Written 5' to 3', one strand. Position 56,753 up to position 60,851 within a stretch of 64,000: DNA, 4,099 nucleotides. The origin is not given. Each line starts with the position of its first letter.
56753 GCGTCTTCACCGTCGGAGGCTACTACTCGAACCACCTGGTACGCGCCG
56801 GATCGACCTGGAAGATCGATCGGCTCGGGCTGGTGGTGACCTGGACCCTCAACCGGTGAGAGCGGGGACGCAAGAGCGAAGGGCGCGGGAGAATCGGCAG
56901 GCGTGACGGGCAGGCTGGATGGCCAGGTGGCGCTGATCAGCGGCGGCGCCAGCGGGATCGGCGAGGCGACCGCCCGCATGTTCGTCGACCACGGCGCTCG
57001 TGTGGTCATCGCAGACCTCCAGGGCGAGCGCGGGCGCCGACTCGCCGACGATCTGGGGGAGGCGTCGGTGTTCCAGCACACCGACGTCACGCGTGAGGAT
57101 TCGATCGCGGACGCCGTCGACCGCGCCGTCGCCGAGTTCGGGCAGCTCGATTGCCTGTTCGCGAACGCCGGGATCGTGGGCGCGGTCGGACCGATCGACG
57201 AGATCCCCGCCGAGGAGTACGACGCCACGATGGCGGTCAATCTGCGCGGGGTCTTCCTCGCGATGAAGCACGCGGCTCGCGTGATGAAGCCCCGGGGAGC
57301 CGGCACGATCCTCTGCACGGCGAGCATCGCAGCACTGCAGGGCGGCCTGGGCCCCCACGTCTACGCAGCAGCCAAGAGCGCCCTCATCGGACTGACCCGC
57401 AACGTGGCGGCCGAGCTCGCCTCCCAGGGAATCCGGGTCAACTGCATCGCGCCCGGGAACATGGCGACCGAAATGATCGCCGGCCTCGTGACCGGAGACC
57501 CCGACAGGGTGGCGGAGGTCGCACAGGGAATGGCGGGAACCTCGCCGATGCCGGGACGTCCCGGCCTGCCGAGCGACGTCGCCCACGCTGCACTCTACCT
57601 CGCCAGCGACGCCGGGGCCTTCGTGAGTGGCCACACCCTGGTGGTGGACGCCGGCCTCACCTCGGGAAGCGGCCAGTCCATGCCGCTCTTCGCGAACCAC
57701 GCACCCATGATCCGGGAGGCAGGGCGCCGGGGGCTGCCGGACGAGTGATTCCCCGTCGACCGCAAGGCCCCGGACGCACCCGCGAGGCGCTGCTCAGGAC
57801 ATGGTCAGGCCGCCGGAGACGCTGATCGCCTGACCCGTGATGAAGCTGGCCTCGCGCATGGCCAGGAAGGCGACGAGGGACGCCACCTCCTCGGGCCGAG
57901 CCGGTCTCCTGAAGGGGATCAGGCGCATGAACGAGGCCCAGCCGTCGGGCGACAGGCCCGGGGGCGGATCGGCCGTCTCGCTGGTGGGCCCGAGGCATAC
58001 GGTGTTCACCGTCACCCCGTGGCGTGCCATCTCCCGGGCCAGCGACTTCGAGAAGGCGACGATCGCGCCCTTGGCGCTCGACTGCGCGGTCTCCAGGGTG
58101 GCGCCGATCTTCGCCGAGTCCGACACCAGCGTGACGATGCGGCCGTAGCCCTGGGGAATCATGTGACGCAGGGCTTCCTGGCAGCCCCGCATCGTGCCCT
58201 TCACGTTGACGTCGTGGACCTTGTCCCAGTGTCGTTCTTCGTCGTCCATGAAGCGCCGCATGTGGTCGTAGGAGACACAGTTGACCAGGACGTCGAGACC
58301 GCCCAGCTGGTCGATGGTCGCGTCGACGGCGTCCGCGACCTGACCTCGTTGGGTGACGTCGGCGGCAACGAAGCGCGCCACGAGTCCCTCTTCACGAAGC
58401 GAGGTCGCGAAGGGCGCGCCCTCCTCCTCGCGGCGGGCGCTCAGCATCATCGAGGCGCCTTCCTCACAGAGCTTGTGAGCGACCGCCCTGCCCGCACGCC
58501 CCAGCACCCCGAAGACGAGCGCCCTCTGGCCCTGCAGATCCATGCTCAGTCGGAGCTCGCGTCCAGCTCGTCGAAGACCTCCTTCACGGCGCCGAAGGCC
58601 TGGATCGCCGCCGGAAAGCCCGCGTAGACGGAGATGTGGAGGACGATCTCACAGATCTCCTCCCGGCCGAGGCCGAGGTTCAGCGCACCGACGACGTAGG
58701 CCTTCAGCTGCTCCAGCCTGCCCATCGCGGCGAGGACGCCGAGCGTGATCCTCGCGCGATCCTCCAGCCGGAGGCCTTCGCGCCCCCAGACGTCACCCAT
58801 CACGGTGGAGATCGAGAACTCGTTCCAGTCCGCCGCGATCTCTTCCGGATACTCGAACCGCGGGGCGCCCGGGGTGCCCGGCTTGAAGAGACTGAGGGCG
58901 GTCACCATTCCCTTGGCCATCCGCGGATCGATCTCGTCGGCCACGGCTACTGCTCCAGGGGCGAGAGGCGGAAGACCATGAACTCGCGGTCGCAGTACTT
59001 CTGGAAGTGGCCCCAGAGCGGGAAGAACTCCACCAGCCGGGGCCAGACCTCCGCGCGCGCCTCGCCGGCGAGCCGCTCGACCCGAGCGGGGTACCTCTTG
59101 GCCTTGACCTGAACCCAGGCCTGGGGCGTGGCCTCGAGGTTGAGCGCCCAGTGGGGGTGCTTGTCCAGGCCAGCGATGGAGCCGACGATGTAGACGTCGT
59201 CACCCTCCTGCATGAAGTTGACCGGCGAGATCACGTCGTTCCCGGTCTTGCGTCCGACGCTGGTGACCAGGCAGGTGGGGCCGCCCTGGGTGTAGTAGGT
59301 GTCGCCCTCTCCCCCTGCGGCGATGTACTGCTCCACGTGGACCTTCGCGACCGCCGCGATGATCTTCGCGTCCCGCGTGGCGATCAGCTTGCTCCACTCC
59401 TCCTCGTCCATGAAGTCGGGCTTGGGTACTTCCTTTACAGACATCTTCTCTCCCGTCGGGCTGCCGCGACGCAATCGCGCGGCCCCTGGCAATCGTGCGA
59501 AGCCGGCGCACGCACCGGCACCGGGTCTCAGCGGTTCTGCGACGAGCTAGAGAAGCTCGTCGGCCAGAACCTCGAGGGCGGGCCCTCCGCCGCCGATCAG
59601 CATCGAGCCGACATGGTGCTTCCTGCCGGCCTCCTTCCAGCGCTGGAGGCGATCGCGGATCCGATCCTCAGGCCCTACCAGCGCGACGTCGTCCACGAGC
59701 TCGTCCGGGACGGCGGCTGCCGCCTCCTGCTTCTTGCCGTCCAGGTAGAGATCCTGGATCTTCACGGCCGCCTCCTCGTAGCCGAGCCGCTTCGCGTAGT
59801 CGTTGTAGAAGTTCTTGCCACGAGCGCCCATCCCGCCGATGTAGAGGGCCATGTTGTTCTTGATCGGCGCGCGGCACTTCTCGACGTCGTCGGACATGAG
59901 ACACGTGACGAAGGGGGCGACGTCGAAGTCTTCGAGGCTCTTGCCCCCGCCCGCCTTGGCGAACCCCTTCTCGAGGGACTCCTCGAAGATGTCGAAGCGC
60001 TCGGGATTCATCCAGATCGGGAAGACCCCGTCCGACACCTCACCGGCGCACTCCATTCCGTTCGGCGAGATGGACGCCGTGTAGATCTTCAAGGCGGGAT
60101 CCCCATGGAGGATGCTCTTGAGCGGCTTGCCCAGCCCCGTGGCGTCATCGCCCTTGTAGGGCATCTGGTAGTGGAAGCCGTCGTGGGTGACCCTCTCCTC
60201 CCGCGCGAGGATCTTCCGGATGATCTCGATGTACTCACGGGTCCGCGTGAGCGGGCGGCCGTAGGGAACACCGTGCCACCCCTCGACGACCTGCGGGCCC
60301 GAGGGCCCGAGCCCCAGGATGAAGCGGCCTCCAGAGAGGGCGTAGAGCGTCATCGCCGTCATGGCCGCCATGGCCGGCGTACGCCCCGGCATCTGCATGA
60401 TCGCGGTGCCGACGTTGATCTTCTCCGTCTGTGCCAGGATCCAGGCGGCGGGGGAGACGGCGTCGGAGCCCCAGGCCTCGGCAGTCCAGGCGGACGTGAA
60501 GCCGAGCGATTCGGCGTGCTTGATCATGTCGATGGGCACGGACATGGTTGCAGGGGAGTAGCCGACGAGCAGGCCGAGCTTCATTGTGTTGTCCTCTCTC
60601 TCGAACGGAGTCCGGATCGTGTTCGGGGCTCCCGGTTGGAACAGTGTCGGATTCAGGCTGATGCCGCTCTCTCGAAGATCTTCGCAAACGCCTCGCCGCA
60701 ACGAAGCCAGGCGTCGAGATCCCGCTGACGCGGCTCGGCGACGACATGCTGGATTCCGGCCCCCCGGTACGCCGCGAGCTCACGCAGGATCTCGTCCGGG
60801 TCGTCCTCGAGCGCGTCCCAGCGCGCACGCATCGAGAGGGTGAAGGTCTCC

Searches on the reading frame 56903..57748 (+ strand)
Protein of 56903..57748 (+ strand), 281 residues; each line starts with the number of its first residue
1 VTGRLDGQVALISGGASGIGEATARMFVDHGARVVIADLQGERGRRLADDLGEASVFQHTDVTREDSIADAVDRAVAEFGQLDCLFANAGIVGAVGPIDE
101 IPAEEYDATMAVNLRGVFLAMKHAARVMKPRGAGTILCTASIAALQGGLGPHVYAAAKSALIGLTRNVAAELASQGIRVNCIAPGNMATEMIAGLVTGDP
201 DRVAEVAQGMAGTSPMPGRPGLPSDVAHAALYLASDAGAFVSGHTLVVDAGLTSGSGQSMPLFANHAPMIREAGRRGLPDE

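Call 23: search_protein_families(library=pfam, proteins=[window:56903-57748:+], max_evalue=0.001)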
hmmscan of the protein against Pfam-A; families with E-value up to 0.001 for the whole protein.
window:56903-57748:+ (281 aa): 6 families
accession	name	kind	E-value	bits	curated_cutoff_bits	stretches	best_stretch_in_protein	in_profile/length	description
PF13561.12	adh_short_C2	-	3.6e-62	210.5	27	1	16-253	3-236/236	Enoyl-(Acyl carrier protein) reductase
PF00106.31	adh_short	-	9.1e-52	175.8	26.6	1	8-193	1-188/195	short chain dehydrogenase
PF08659.16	KR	-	5.6e-11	43.1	22.6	1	10-182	3-173/180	KR domain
PF23441.1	SDR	-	1.6e-06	28.1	27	1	72-251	80-254/258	SDR-like rossmann domain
PF11203.13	EccE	-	0.00051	20.9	23.7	0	156-211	31-86/97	Putative type VII ESX secretion system translocon, EccE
PF01370.27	Epimerase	-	0.00096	19.1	20.9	0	10-115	1-97/240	NAD dependent epimerase/dehydratase family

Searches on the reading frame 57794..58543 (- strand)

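Call 23: search_protein_families(library=pfam, proteins=[window:57794-58543:-], max_evalue=0.001)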
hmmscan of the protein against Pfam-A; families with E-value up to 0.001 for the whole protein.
window:57794-58543:- (249 aa): 4 families
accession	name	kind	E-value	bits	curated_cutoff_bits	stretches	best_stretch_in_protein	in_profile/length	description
PF13561.12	adh_short_C2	-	2.9e-52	178.1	27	1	18-247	9-236/236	Enoyl-(Acyl carrier protein) reductase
PF00106.31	adh_short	-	1.9e-42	145.4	26.6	1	8-190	3-184/195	short chain dehydrogenase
PF08659.16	KR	-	6.3e-11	43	22.6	1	9-187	4-178/180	KR domain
PF01370.27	Epimerase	-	5e-05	23.3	20.9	1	8-141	1-115/240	NAD dependent epimerase/dehydratase family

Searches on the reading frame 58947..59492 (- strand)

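Call 23: search_protein_families(library=pfam, proteins=[window:58947-59492:-], max_evalue=0.001)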
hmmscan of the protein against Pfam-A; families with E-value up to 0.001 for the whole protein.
window:58947-59492:- (181 aa): 1 family
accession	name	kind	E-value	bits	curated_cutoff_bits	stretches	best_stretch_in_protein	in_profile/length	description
PF04075.20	F420H2_quin_red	-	1.1e-22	81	22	1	51-174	4-126/130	F420H(2)-dependent quinone reductase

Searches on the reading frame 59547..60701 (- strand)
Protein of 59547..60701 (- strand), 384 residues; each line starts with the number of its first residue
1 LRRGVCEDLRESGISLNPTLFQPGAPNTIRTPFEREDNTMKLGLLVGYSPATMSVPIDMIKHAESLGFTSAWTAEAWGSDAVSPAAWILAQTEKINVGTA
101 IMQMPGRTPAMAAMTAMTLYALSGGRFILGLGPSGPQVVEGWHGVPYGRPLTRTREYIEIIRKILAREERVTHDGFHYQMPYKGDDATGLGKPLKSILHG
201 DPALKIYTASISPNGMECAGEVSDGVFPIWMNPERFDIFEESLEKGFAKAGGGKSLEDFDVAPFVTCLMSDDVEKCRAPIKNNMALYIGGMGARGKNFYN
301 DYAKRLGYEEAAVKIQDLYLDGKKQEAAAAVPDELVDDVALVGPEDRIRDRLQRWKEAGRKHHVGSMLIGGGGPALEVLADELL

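Call 23: search_protein_families(library=pfam, proteins=[window:59547-60701:-], max_evalue=0.001)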
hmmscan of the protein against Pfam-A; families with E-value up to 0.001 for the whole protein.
window:59547-60701:- (384 aa): 1 family
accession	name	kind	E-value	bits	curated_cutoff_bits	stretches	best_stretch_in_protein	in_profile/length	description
PF00296.26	Bac_luciferase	-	1.8e-70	238.2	27.9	1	57-360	26-312/314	Luciferase-like monooxygenase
